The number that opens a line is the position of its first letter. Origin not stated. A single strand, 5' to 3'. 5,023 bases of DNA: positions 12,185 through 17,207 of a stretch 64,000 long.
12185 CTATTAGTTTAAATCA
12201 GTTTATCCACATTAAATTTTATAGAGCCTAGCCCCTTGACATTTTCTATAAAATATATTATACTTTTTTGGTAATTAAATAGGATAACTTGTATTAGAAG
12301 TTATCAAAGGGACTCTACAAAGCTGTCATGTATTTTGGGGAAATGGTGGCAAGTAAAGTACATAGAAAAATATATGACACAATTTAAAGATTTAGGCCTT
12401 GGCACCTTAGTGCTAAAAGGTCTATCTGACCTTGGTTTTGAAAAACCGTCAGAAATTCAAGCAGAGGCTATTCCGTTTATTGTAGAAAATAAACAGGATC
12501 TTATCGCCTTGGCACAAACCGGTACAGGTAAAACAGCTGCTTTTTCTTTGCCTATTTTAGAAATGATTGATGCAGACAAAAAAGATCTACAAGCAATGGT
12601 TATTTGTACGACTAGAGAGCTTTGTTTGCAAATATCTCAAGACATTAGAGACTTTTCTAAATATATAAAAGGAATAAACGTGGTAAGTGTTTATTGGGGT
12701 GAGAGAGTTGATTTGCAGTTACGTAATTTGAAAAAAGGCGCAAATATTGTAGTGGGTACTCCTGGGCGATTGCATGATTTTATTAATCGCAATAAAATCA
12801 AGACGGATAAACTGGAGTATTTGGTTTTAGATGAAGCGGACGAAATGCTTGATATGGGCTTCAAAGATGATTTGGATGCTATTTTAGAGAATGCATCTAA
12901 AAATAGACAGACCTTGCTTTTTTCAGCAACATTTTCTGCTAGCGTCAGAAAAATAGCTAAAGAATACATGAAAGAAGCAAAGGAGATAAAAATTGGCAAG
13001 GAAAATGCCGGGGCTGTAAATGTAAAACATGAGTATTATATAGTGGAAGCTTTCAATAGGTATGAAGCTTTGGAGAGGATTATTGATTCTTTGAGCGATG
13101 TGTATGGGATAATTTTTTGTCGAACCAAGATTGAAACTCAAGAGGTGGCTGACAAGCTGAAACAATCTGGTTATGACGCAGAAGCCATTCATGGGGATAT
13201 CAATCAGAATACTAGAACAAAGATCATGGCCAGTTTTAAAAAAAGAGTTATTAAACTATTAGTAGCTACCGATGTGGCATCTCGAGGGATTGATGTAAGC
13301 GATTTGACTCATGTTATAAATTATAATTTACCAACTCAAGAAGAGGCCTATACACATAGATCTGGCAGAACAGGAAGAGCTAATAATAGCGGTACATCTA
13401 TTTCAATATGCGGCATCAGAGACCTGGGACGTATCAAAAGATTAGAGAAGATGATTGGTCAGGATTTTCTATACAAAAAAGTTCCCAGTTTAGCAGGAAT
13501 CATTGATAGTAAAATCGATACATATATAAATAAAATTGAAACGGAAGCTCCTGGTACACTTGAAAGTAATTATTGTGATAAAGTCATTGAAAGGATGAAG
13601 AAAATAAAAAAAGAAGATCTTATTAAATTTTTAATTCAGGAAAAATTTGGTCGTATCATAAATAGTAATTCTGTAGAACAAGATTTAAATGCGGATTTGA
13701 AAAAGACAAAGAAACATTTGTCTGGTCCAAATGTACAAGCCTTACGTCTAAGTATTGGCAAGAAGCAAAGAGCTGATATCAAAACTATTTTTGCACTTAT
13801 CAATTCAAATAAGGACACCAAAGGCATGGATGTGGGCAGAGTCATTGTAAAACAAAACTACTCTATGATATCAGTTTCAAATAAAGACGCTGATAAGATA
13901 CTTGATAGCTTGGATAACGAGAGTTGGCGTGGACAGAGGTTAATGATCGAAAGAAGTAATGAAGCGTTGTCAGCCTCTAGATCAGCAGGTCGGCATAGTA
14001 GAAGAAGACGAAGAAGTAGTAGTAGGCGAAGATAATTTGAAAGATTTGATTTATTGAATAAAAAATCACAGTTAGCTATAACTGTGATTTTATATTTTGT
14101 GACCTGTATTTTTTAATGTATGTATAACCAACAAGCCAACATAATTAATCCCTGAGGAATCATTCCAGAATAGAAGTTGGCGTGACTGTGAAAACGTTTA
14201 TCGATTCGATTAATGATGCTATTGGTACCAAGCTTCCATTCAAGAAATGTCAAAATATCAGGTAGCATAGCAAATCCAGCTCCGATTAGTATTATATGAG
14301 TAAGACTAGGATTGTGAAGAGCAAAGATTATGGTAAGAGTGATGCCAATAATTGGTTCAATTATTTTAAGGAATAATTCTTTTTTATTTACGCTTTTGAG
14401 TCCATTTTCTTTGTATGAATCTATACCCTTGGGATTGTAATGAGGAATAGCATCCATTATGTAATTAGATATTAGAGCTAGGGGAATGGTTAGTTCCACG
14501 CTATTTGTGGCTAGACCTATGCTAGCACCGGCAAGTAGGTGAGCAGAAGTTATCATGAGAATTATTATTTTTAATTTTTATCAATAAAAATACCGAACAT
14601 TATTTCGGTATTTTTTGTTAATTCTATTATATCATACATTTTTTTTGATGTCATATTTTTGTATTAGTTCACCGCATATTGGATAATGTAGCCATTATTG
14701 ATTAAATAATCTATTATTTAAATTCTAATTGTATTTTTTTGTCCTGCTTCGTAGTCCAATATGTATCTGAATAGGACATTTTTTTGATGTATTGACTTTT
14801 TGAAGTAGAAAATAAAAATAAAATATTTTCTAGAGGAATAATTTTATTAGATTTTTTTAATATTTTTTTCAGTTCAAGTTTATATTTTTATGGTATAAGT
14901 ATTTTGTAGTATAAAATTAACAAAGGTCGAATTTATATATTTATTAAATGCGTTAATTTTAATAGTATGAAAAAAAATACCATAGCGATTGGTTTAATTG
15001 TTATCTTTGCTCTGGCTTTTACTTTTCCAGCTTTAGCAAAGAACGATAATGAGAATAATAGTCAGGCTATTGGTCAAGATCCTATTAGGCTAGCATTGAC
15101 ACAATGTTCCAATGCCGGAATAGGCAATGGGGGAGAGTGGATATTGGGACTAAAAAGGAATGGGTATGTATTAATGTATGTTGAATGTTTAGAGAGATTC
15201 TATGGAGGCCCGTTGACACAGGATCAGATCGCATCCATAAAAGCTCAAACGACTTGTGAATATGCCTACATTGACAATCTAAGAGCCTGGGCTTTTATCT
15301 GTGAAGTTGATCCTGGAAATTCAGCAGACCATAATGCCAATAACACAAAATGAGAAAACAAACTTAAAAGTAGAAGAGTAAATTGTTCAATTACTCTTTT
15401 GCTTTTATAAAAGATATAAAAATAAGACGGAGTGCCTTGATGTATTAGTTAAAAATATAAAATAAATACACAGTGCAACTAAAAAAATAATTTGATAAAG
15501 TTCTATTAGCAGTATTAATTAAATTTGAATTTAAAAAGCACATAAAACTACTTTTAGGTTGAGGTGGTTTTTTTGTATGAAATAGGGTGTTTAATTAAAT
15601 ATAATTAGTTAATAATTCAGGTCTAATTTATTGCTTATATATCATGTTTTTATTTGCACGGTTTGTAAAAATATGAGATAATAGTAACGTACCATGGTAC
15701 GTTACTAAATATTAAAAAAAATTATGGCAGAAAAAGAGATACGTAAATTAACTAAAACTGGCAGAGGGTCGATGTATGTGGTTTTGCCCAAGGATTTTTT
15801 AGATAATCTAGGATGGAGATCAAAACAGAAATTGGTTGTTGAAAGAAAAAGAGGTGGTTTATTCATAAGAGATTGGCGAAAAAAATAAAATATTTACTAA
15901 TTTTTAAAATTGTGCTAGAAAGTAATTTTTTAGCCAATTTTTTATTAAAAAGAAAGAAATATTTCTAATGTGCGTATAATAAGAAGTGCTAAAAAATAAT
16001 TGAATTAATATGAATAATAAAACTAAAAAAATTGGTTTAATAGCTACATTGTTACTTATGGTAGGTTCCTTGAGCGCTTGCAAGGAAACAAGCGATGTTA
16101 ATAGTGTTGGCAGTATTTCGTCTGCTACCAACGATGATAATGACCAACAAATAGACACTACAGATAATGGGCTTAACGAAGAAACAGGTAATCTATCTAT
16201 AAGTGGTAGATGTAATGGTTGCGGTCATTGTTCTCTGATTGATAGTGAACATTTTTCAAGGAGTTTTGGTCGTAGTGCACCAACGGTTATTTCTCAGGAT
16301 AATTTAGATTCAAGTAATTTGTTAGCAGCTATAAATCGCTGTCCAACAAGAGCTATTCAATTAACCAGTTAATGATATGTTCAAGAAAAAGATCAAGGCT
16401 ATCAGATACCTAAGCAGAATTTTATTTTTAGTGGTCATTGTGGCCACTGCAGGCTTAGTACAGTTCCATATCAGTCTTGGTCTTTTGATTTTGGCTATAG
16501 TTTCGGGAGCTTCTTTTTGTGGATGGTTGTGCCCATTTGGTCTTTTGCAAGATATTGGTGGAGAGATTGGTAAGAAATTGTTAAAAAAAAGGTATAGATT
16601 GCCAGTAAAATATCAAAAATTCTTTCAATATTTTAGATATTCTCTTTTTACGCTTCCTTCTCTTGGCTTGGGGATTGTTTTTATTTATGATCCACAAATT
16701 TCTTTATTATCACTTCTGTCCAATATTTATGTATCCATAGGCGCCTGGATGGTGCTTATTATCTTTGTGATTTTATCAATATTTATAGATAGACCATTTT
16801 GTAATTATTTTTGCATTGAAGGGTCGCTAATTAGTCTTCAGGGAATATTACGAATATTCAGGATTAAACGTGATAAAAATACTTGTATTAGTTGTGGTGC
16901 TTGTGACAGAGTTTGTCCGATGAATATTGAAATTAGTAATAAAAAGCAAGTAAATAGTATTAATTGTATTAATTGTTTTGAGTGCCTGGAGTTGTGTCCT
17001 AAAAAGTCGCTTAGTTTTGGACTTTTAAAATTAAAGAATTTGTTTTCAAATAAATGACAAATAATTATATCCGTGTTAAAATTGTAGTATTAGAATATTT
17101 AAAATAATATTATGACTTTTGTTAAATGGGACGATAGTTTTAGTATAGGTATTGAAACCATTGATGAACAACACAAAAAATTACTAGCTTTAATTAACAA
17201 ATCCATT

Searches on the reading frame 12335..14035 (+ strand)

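Call 82: search_protein_families(library=pfam, proteins=[window:12335-14035:+], max_evalue=0.001)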
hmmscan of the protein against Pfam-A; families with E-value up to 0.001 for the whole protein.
window:12335-14035:+ (566 aa): 4 families
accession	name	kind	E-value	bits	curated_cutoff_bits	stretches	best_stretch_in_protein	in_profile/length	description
PF00270.35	DEAD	-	7.4e-48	162.9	26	1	40-206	2-166/167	DEAD/DEAH box helicase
PF00271.37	Helicase_C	-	9.2e-29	100.4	23.5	1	243-350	3-110/110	Helicase conserved C-terminal domain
PF03880.21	DbpA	-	1.1e-12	48.2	25.6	1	470-540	2-72/72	DbpA RNA binding domain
PF04851.21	ResIII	-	3.4e-09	37.3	22.5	1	39-200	5-162/164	Type III restriction enzyme, res subunit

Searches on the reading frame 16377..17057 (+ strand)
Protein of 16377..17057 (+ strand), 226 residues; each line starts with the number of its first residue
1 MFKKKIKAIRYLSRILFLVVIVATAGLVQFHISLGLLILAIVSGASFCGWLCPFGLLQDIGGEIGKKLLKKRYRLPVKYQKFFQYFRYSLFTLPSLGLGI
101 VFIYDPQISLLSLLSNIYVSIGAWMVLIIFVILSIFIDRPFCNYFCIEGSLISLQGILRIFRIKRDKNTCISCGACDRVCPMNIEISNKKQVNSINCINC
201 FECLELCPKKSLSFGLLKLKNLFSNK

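Call 82: search_protein_families(library=pfam, proteins=[window:16377-17057:+], max_evalue=0.001)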
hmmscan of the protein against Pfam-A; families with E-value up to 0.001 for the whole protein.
window:16377-17057:+ (226 aa): 11 families
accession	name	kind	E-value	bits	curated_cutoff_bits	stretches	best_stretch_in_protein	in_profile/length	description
PF12801.12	Fer4_5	-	5e-12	46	22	1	33-71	9-47/48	4Fe-4S binding domain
PF13237.11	Fer4_10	-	7.4e-09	35.9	25.5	1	163-208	2-53/53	4Fe-4S dicluster domain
PF13746.11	Fer4_18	-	2.6e-08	34.5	27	1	164-209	55-97/114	4Fe-4S dicluster domain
PF13187.11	Fer4_9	-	6.4e-07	29.7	27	1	170-210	2-50/52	4Fe-4S dicluster domain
PF00037.32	Fer4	-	8.5e-06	25.8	21.1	1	164-183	2-21/24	4Fe-4S binding domain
PF12838.12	Fer4_7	-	9.6e-06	26.4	27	1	169-210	1-51/52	4Fe-4S dicluster domain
PF13484.11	Fer4_16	-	1.3e-05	26.3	30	0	164-183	47-66/66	4Fe-4S double cluster binding domain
PF12837.12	Fer4_6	-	2.7e-05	24.3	25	0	163-183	2-22/24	4Fe-4S binding domain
PF13534.11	Fer4_17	-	3e-05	24.9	22.2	0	168-184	44-60/61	4Fe-4S dicluster domain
PF12797.12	Fer4_2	-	0.00023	21.3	24.5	1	163-181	3-21/22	4Fe-4S binding domain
PF12798.12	Fer4_3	-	0.00032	21.7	27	0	170-184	1-15/15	4Fe-4S binding domain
